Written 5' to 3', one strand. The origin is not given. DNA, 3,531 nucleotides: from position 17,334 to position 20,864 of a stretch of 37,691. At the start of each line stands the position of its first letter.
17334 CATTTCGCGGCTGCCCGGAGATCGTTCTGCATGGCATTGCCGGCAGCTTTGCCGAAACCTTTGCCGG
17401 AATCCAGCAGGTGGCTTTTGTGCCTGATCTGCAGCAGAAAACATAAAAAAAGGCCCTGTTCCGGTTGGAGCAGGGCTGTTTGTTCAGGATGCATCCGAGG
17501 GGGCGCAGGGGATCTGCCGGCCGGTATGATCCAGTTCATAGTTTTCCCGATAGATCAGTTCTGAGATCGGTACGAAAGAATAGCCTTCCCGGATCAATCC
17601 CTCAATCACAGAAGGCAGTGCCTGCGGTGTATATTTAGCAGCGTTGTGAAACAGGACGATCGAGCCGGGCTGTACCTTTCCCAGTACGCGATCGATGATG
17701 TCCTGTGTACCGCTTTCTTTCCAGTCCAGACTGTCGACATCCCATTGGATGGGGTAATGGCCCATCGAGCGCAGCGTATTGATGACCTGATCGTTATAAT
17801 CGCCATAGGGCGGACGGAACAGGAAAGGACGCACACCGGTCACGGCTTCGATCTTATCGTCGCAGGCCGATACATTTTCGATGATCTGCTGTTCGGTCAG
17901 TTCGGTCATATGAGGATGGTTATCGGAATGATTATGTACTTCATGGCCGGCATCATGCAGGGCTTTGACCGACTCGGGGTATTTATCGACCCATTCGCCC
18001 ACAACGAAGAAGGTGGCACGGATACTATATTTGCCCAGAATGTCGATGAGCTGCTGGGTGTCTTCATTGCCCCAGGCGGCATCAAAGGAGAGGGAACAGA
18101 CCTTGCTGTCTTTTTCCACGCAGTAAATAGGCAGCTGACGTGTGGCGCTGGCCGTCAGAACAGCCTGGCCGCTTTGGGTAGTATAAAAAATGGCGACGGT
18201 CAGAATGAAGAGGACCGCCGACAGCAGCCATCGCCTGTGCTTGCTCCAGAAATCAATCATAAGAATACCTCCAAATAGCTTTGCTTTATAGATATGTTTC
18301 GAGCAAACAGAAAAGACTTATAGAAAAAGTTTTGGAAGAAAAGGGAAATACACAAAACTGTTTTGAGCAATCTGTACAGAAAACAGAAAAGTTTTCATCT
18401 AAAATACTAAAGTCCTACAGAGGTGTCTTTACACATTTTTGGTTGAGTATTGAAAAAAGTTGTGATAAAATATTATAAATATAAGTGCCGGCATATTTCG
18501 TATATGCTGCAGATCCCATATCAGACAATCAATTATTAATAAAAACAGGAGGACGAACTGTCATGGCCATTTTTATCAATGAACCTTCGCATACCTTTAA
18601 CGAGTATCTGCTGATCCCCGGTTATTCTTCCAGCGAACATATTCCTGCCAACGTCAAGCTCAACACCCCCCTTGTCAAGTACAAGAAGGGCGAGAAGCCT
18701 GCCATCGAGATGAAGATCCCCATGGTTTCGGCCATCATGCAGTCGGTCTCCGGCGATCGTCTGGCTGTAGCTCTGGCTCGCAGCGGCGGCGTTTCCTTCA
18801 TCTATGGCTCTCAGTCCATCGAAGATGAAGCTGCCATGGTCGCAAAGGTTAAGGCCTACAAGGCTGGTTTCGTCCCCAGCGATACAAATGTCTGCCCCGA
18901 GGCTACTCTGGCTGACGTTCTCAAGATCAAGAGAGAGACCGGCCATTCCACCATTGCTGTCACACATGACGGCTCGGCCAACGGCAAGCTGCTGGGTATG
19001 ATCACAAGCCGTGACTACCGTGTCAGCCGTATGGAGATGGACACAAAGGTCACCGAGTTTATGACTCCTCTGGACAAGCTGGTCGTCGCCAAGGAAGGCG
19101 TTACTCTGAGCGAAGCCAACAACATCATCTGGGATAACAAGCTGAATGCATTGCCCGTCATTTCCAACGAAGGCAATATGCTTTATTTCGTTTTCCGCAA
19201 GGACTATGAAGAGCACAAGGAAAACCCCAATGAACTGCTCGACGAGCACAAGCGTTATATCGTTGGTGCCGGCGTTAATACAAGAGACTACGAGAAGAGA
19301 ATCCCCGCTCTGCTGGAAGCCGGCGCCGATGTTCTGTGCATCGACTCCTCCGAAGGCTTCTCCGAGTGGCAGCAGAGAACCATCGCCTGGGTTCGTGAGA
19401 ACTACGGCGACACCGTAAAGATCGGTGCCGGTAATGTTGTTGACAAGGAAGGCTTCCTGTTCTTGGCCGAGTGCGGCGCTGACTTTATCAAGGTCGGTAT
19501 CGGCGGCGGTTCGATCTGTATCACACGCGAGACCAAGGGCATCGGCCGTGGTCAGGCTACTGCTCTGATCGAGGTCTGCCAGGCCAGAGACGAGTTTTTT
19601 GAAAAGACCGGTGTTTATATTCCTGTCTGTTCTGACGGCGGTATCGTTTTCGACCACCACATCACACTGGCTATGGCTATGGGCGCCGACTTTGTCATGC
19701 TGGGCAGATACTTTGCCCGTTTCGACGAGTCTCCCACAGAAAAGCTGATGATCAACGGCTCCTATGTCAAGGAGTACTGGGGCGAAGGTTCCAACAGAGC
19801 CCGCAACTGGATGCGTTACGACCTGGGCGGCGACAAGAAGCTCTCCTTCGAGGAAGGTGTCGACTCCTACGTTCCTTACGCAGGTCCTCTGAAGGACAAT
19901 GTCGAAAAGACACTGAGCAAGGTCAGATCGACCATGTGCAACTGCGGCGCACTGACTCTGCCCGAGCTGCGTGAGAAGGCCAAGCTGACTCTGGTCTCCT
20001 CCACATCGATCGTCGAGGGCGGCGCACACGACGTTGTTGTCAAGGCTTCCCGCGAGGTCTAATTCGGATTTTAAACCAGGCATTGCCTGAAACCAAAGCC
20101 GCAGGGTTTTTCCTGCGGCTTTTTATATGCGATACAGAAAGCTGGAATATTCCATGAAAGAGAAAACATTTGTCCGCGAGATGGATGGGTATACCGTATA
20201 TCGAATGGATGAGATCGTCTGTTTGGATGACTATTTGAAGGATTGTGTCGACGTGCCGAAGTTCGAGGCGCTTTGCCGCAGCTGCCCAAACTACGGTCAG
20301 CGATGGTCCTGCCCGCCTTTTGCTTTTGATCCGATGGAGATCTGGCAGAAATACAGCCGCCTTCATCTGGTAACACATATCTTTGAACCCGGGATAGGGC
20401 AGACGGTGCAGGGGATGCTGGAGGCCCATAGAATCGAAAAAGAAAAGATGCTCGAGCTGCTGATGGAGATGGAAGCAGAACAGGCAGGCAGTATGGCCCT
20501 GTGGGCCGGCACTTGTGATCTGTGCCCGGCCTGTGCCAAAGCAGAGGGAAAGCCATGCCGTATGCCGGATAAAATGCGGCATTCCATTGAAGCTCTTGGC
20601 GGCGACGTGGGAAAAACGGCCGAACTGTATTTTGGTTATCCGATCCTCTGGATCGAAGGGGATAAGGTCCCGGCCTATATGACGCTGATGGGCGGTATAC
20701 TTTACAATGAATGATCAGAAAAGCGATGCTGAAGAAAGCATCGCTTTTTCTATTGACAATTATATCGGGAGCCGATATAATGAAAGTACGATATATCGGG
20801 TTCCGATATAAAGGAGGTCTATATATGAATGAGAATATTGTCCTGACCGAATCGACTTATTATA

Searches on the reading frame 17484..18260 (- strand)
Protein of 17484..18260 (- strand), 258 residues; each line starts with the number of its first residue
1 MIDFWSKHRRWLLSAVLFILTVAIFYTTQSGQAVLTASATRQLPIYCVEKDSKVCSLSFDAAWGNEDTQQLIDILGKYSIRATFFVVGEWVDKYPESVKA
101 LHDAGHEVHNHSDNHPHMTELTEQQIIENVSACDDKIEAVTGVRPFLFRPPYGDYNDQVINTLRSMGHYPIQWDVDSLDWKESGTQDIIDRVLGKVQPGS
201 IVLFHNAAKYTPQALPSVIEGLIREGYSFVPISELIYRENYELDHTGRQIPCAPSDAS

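Call 12: search_protein_families(library=pfam, proteins=[window:17484-18260:-], max_evalue=0.00001)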
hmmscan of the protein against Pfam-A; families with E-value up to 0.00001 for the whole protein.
window:17484-18260:- (258 aa): 1 family
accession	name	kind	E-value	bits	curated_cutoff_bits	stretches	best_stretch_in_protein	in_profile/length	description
PF01522.26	Polysacc_deac_1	-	3.4e-37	127.6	23.1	1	50-169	4-122/124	Polysaccharide deacetylase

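Call 51: find_encoding_contigs(protein=window:17484-18260:-, flank=9000, max_places=6)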
Protein window:17484-18260:- (258 aa): no gene with exactly this product is on record in the collection.

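Call 75: find_homologous_proteins(query=window:17484-18260:-, max_evalue=1e-30)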
Query window:17484-18260:- (258 aa): 7997 proteins with E <= 1e-30 among 8000 candidates; the best 120 are listed.
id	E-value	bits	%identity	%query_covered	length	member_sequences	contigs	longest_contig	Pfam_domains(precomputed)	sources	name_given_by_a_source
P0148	1.5e-174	596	100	100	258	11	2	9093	PF01522.27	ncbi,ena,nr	ncbi:MAG: polysaccharide deacetylase family protein [Clostridia bacterium]|nr:polysaccharide deacety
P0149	1.8e-151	521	88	97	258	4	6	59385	PF01522.27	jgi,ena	-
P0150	4.1e-146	503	84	96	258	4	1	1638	PF01522.27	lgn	-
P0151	1.1e-145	502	83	97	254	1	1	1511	PF01522.27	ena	-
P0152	8.0e-144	496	83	97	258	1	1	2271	PF01522.27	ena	-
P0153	6.0e-143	493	84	97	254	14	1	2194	PF01522.27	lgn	-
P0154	2.8e-142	491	81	97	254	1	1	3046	PF01522.27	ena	-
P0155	2.2e-138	478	79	98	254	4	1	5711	PF01522.27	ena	-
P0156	1.3e-134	466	81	97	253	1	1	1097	PF01522.27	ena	-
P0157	2.3e-134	465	77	97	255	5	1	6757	PF01522.27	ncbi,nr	ncbi:MAG: polysaccharide deacetylase family protein [Clostridia bacterium]|nr:polysaccharide deacety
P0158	2.6e-129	448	72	100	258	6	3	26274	PF01522.27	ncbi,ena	-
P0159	2.7e-129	448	76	97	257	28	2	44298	PF01522.27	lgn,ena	-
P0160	3.3e-126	438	75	97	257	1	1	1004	PF01522.27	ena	-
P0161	4.1e-119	415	70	96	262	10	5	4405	PF01522.27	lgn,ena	-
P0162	3.9e-118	412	69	96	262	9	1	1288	PF01522.27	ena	-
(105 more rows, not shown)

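Call 77: find_encoding_contigs(protein=P0148, flank=10000, max_places=3)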
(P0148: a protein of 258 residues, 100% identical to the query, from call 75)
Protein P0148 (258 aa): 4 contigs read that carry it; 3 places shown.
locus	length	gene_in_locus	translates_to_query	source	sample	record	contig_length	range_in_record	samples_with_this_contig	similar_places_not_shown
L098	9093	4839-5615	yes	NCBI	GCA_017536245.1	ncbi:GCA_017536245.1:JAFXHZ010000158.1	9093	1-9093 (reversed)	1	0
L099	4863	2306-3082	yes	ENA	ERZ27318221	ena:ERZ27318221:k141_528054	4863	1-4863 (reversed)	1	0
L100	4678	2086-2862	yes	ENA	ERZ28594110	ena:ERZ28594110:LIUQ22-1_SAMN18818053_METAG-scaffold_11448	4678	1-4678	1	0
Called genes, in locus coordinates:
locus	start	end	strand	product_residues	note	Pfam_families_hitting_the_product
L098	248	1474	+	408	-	PF07690:MFS_1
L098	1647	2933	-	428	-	PF03313:SDH_alpha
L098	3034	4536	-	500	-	PF00478:IMPDH, PF03060:NMO (faint), PF01070:FMN_dh (weak), PF00571:CBS (faint)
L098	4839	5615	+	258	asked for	PF01522:Polysacc_deac_1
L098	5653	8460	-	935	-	-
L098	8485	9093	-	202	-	?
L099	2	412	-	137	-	?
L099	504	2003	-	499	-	PF00478:IMPDH, PF03060:NMO (faint), PF01070:FMN_dh (weak), PF00571:CBS (faint)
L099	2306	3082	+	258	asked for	PF01522:Polysacc_deac_1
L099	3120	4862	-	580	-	?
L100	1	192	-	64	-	?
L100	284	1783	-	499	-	PF00478:IMPDH, PF03060:NMO (faint), PF01070:FMN_dh (weak), PF00571:CBS (faint)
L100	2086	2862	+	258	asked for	PF01522:Polysacc_deac_1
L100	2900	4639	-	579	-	-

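Call 78: find_encoding_contigs(protein=P0149, flank=10000, max_places=3)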
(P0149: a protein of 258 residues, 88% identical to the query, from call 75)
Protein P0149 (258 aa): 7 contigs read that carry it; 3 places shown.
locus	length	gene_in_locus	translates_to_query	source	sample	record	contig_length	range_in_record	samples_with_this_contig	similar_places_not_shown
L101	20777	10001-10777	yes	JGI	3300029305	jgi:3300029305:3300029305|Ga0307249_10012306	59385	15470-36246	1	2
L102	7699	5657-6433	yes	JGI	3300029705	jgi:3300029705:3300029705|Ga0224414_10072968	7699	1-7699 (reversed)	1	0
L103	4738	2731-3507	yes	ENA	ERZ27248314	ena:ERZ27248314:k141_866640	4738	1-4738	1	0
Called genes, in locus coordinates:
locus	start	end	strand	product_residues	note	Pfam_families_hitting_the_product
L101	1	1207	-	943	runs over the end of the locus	PF02463:SMC_N (faint), PF03193:RsgA_GTPase (faint), PF13191:AAA_16 (faint), PF13304:AAA_21 (faint), PF13555:AAA_29 (faint), PF17760:UvrA_inter, PF17755:UvrA_DNA-bind, PF00005:ABC_tran (weak), +2 more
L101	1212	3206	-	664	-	PF04851:ResIII, PF17757:UvrB_inter, PF27431:UvrB_3rd, PF00271:Helicase_C, PF12344:UvrB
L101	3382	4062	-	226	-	PF20582:UPF0758_N, PF04002:RadC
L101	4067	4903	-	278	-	PF08543:Phos_pyr_kin, PF00294:PfkB (weak)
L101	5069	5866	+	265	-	PF07286:D-Glu_cyclase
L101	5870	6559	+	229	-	PF13350:Y_phosphatase3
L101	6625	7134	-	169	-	PF11193:DUF2812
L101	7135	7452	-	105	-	PF03551:PadR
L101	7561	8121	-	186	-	PF10050:DUF2284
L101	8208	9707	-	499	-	PF00478:IMPDH, PF03060:NMO (faint), PF01070:FMN_dh (weak), PF00571:CBS (faint)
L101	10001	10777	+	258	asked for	PF01522:Polysacc_deac_1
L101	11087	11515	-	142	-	PF12837:Fer4_6 (faint), PF12838:Fer4_7 (faint), PF13187:Fer4_9 (faint), PF13237:Fer4_10 (weak), PF13247:Fer4_11, PF25160:LdpA_Fe-S-bd (weak), PF12797:Fer4_2 (weak), PF00037:Fer4 (weak)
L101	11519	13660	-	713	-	PF04879:Molybdop_Fe4S4, PF00384:Molybdopterin, PF01568:Molydop_binding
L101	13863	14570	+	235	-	PF09719:C_GCAxxG_C_C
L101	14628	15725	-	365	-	PF01208:URO-D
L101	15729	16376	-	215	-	PF02607:B12-binding_2, PF02310:B12-binding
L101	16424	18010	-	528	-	PF00111:Fer2, PF17651:Raco_middle, PF14574:RACo_C_ter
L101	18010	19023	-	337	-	PF01208:URO-D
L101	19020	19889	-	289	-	PF01208:URO-D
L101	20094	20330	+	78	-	PF11823:Se_S_carrier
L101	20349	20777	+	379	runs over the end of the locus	PF00155:Aminotran_1_2 (weak), PF00266:Aminotran_5, PF01053:Cys_Met_Meta_PP, PF01212:Beta_elim_lyase, PF00464:SHMT (weak), PF01041:DegT_DnrJ_EryC1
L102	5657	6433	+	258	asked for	PF01522:Polysacc_deac_1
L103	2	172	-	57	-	?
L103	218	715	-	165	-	PF00731:AIRC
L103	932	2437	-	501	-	PF00478:IMPDH, PF03060:NMO (faint), PF01070:FMN_dh (weak), PF00571:CBS (faint)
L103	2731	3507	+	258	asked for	PF01522:Polysacc_deac_1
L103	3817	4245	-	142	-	PF12837:Fer4_6 (faint), PF12838:Fer4_7 (faint), PF13187:Fer4_9 (faint), PF13237:Fer4_10 (weak), PF13247:Fer4_11, PF25160:LdpA_Fe-S-bd (weak), PF12797:Fer4_2 (weak), PF00037:Fer4 (weak)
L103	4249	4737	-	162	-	?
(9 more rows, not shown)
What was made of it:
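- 11754..17507 (.): Interval missing from the otherwise syntenic sister lineage (deletion polymorphism). The gene maps of L101-L103 agree (call 78).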

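Call 79: find_encoding_contigs(protein=P0159, flank=10000, max_places=2)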
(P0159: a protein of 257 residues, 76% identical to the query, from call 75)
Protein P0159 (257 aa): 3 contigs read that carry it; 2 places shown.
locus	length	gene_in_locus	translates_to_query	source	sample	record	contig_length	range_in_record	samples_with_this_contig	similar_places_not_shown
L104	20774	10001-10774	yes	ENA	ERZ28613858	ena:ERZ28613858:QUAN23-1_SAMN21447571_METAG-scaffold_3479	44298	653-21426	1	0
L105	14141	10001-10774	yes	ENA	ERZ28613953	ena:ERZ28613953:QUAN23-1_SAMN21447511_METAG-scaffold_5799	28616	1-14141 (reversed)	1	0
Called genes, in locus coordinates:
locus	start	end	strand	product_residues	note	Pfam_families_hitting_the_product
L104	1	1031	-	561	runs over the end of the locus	?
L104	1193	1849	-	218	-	PF04002:RadC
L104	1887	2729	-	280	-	PF08543:Phos_pyr_kin, PF00294:PfkB (weak)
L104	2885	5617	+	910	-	PF02638:GHL10, PF01520:Amidase_3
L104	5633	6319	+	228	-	PF13350:Y_phosphatase3, PF22785:Tc-R-P (faint)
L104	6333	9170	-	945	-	PF20464:MmeI_N, PF20465:MmeI_hel, PF20473:MmeI_Mtase, PF07669:Eco57I (weak), PF20466:MmeI_TRD, PF20467:MmeI_C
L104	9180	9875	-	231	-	PF04029:2-ph_phosp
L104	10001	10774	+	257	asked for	PF01522:Polysacc_deac_1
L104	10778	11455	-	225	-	PF00027:cNMP_binding, PF13545:HTH_Crp_2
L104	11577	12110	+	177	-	PF12822:ECF_trnsprt (weak)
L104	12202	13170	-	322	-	PF02826:2-Hacid_dh_C, PF07991:KARI_N (weak)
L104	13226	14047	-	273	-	PF03631:Virul_fac_BrkB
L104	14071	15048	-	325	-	PF08378:NERD, PF01396:Zn_ribbon_Top1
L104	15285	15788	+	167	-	PF02870:Methyltransf_1N, PF01035:DNA_binding_1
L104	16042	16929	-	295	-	PF03313:SDH_alpha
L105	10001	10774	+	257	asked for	PF01522:Polysacc_deac_1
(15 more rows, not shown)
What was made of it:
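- Tried and rejected: A homologue search of the deacetylase solved this (calls 75, 77-79).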

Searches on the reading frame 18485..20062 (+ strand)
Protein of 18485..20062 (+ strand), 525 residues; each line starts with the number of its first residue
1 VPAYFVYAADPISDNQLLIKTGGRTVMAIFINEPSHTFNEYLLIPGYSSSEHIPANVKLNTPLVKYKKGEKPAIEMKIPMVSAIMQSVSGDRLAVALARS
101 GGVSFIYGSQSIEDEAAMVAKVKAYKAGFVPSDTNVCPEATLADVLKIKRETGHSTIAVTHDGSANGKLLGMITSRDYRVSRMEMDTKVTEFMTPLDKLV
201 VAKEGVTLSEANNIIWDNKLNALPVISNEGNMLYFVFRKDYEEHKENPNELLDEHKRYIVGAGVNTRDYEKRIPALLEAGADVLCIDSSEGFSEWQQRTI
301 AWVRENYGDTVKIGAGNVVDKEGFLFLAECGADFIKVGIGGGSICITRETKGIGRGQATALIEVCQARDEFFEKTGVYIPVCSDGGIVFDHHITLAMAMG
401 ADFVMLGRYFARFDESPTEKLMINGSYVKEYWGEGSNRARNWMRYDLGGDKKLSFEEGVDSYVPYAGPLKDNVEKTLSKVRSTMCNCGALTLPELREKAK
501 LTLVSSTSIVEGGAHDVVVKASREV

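Call 76: search_protein_families(library=pfam, proteins=[window:18485-20062:+], max_evalue=0.00001)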
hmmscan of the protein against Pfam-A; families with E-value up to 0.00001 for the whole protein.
window:18485-20062:+ (525 aa): 4 families
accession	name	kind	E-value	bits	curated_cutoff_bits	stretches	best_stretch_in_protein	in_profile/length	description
PF00478.31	IMPDH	-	7.1e-111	371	25.6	1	36-515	2-345/345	IMP dehydrogenase / GMP reductase domain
PF00571.33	CBS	-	6.1e-09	36.5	24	0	136-177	12-50/57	CBS domain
PF03060.21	NMO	-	2.8e-06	27.4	28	0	254-421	90-236/331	Nitronate monooxygenase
PF01070.24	FMN_dh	-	3.1e-06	26.9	24.9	0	294-410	206-305/350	FMN-dependent dehydrogenase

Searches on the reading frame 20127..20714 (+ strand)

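Call 76: search_protein_families(library=pfam, proteins=[window:20127-20714:+], max_evalue=0.00001)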
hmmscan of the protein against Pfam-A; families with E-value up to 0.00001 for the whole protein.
window:20127-20714:+ (195 aa): 1 family
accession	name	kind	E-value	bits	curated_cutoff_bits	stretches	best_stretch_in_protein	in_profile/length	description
PF10050.14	DUF2284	-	1.8e-26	93.3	25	1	44-188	12-156/161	Predicted metal-binding protein (DUF2284)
